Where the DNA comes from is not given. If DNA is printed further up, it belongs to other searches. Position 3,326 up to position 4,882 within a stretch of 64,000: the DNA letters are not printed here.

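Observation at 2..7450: Tandem array of five secreted amidohydrolase paralogs, only one retaining the HxH metal site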

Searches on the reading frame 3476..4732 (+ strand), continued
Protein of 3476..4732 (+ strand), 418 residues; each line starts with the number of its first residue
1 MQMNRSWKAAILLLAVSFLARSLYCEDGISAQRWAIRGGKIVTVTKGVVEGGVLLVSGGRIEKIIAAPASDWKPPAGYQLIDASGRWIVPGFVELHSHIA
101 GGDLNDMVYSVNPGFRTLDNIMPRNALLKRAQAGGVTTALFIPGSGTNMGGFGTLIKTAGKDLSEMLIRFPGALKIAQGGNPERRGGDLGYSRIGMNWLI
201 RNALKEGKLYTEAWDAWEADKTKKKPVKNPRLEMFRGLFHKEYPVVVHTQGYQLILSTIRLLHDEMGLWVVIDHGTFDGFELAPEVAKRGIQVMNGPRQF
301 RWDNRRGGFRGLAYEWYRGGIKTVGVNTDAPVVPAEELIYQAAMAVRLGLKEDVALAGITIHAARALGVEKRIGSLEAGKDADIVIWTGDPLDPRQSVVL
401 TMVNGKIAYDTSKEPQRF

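Call 62: search_protein_families(library=pfam, proteins=[L037:7782-9968:+, L037:11799-12932:+, L061:7447-9864:+, L061:11617-12312:+, L089:6896-8548:+, L083:8866-9825:+, L083:11385-12626:+, L084:11499-12773:+, L071:6482-8278:+, L071:13324-15279:+], max_evalue=0.0001)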
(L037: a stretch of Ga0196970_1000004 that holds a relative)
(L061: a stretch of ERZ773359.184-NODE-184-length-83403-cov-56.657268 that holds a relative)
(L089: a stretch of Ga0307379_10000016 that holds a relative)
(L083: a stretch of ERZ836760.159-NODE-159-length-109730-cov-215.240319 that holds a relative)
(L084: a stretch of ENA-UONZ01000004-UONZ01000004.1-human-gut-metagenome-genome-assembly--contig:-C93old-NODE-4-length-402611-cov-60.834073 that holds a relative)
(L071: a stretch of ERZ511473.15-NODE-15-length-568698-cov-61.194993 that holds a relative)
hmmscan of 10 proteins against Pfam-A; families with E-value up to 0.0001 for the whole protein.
L037:7782-9968:+ (729 aa): 9 families
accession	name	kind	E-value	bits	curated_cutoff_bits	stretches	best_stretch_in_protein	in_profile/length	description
PF16921.10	Tex_YqgF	-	1.6e-54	184.1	27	1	326-451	1-126/126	Tex protein YqgF-like domain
PF12836.13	HHH_3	-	2.7e-30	104.7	27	1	491-555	1-65/65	Helix-hairpin-helix motif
PF09371.15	Tex_N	-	2.7e-30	104.3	32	1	14-88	1-75/75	Tex-like protein N-terminal domain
PF22706.1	Tex_central_region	-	4.1e-30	105.5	27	1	150-310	6-178/178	Tex central region-like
PF17674.7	HHH_9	-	5.4e-22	78.9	23.1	1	561-636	1-70/70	HHH domain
PF00575.29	S1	-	1.5e-21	77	22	1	656-726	4-74/74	S1 RNA binding domain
PF14639.11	YqgF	-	4.2e-08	33.6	35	1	344-458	26-147/150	Holliday-junction resolvase-like of SPT6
PF14635.12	HHH_7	-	3e-07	31.2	27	1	468-557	9-104/104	Helix-hairpin-helix motif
PF23459.1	S1_RRP5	-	6.6e-06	27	27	1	654-724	1-71/72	RRP5 S1 domain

L037:11799-12932:+ (378 aa): 6 families
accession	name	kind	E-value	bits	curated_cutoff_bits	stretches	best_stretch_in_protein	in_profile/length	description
PF00814.31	TsaD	-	1.4e-25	91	24.8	1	32-148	26-148/264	tRNA N6-adenosine threonylcarbamoyltransferase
PF00583.31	Acetyltransf_1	-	7.2e-22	78.3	20.7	1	244-353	2-116/116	Acetyltransferase (GNAT) family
PF13508.13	Acetyltransf_7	-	1.8e-15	57.5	27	1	274-354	4-83/84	Acetyltransferase (GNAT) domain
PF13673.13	Acetyltransf_10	-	9.5e-14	51.9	23.6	1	253-359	12-113/128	Acetyltransferase (GNAT) domain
PF08445.16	FR47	-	1.6e-09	38.1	22.1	1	292-354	17-78/86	FR47-like protein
PF13302.13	Acetyltransf_3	-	4.7e-05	24.5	25.4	1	233-354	2-138/138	Acetyltransferase (GNAT) domain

L061:7447-9864:+ (806 aa): 9 families
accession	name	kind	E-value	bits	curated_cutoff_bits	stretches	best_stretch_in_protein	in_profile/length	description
PF05362.19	Lon_C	-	6.8e-92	307.1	21.1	1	574-776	2-204/205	Lon protease (S16) C-terminal proteolytic domain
PF02190.22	LON_substr_bdg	-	1.4e-53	182.3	28.7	1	13-205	2-199/200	ATP-dependent protease La (LON) substrate-binding domain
PF00004.35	AAA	-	1.7e-25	90.4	21.2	1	356-493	1-126/131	ATPase family associated with various cellular activities (AAA)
PF22667.2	Lon_lid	-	1.1e-19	70.2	27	1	518-570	2-55/57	Lon protease AAA+ ATPase lid domain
PF13541.12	ChlI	-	2.1e-09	37.8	27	1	617-744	1-121/121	Subunit ChlI of Mg-chelatase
PF07728.20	AAA_5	-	6e-09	36.5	22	1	356-489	2-138/139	AAA domain (dynein-related subfamily)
PF13191.12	AAA_16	-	1.9e-06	28.9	32.6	1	346-392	18-63/167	AAA ATPase domain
PF13401.12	AAA_22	-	5.8e-06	27.1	27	0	354-439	6-98/130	AAA domain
PF07724.20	AAA_2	-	3.1e-05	24.5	27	0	356-483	6-130/166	AAA domain (Cdc48 subfamily)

L061:11617-12312:+ (232 aa): 1 family
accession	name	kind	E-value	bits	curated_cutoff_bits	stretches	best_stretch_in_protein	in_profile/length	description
PF00814.31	TsaD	-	5.5e-29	102.1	24.8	1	32-225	26-261/264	tRNA N6-adenosine threonylcarbamoyltransferase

L089:6896-8548:+ (551 aa): 3 families
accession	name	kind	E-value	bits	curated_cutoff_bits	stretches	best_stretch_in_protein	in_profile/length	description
PF01266.30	DAO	-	5e-48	164.9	27.9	1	22-376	1-334/353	FAD dependent oxidoreductase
PF16901.10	DAO_C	-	9.8e-29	100.2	31.4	1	406-534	1-126/126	C-terminal domain of alpha-glycerophosphate oxidase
PF13450.12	NAD_binding_8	-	5.5e-05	23.8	21.9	0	25-57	1-33/68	NAD(P)-binding Rossmann-like domain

L083:8866-9825:+ (320 aa): 2 families
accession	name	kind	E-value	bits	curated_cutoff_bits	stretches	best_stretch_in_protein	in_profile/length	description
PF00005.33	ABC_tran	-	6.3e-35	121.2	25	1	34-182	2-136/137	ABC transporter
PF08352.17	oligo_HPY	-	1.1e-21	77.4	27.1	1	234-299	1-65/65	Oligopeptide/dipeptide transporter, C-terminal region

L083:11385-12626:+ (414 aa): 1 family
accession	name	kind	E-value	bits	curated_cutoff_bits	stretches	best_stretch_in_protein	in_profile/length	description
PF07804.18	HipA_C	-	4.2e-07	30.3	30.5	1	158-345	20-194/213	HipA-like C-terminal domain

L084:11499-12773:+ (425 aa): 3 families
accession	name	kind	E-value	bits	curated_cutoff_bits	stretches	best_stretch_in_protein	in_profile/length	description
PF01595.25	CNNM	-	2.2e-51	174.5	28.4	1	8-184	1-181/181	Cyclin M transmembrane N-terminal domain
PF03471.22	CorC_HlyC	-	1.8e-17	63.5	27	1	334-407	3-79/81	Transporter associated domain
PF00571.33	CBS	-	1.7e-13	51.1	24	1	269-317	8-56/57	CBS domain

L071:6482-8278:+ (599 aa): 2 families
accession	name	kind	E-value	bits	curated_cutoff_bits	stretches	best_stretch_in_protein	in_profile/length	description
PF00004.35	AAA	-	6.7e-22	78.8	21.2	1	345-470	2-128/131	ATPase family associated with various cellular activities (AAA)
PF13191.12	AAA_16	-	2.8e-05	25.1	32.6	0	323-446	10-137/167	AAA ATPase domain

L071:13324-15279:+ (652 aa): 1 family
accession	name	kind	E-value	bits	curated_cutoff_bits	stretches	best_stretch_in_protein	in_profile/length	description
PF01019.26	G_glu_transpept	-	8.1e-169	563.1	27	1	125-647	2-512/512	Gamma-glutamyltranspeptidase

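Call 77: search_protein_families(library=pfam, proteins=[L014:7161-7838:+, L019:6137-8095:+, L019:7675-11505:+, L021:2-988:+, L022:9236-9799:+, L023:5947-7137:-, L028:15163-16227:+, L031:16074-17273:+, L031:1404-2081:-, L022:9913-11520:-], max_evalue=0.0001)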
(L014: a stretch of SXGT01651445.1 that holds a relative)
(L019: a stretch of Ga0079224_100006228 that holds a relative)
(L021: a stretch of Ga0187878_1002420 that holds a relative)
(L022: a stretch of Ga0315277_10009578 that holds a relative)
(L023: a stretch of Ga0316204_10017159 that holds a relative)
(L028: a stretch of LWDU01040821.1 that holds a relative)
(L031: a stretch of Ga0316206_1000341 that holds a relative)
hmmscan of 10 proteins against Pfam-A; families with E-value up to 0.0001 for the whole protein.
L014:7161-7838:+ (226 aa): 1 family
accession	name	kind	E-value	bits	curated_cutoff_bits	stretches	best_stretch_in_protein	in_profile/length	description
PF07578.16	LAB_N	-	1.4e-35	121.7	26.7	2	16-87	2-71/71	Lipid A Biosynthesis N-terminal domain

L019:6137-8095:+ (653 aa): 0 families

L019:7675-11505:+ (1277 aa): 4 families
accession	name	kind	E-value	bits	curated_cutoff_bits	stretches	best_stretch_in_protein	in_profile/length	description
PF01642.28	MM_CoA_mutase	-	1.8e-112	377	22.1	1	709-1269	22-510/512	Methylmalonyl-CoA mutase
PF03308.22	MeaB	-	1.9e-41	142.3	23.1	1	325-516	3-201/273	Methylmalonyl Co-A mutase-associated GTPase MeaB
PF02310.24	B12-binding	-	2.4e-13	50.4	32.1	1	173-276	2-104/121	B12 binding domain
PF02492.25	cobW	-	2.7e-06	27.6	20.7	1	350-516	1-171/180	CobW/HypB/UreG, nucleotide-binding domain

L021:2-988:+ (329 aa): 1 family
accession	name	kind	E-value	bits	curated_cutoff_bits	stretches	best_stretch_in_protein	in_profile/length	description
PF00149.33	Metallophos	-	4.4e-16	60.3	21.5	1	4-195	2-190/191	Calcineurin-like phosphoesterase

L022:9236-9799:+ (188 aa): 0 families

L023:5947-7137:- (397 aa): 0 families

L028:15163-16227:+ (355 aa): 2 families
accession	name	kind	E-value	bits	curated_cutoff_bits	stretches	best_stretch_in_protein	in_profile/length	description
PF02885.22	Glycos_trans_3N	-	1.3e-17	63.8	26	1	16-70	9-63/63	Glycosyl transferase family, helical bundle domain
PF00591.27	Glycos_transf_3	-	1.2e-14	55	27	1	101-343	25-252/253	Glycosyl transferase family, a/b domain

L031:16074-17273:+ (400 aa): 2 families
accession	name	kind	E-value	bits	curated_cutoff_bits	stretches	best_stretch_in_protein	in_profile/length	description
PF02885.22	Glycos_trans_3N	-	2.5e-17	62.8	26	1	60-115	8-63/63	Glycosyl transferase family, helical bundle domain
PF00591.27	Glycos_transf_3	-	2.3e-11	44.2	27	1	144-388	23-252/253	Glycosyl transferase family, a/b domain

L031:1404-2081:- (226 aa): 0 families

L022:9913-11520:- (536 aa): 5 families
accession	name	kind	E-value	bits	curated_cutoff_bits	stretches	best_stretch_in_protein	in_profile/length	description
PF07724.20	AAA_2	-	1.1e-31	110.6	27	2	297-422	28-166/166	AAA domain (Cdc48 subfamily)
PF00004.35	AAA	-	2.8e-17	63.8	21.2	2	330-425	43-129/131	ATPase family associated with various cellular activities (AAA)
PF07728.20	AAA_5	-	8.9e-07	29.4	22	1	143-179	1-38/139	AAA domain (dynein-related subfamily)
PF13401.12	AAA_22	-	4.5e-06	27.5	27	0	142-219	6-76/130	AAA domain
PF10431.15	ClpB_D2-small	-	4.5e-06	27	21.9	1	428-498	1-62/81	C-terminal, D2-small domain, of ClpB protein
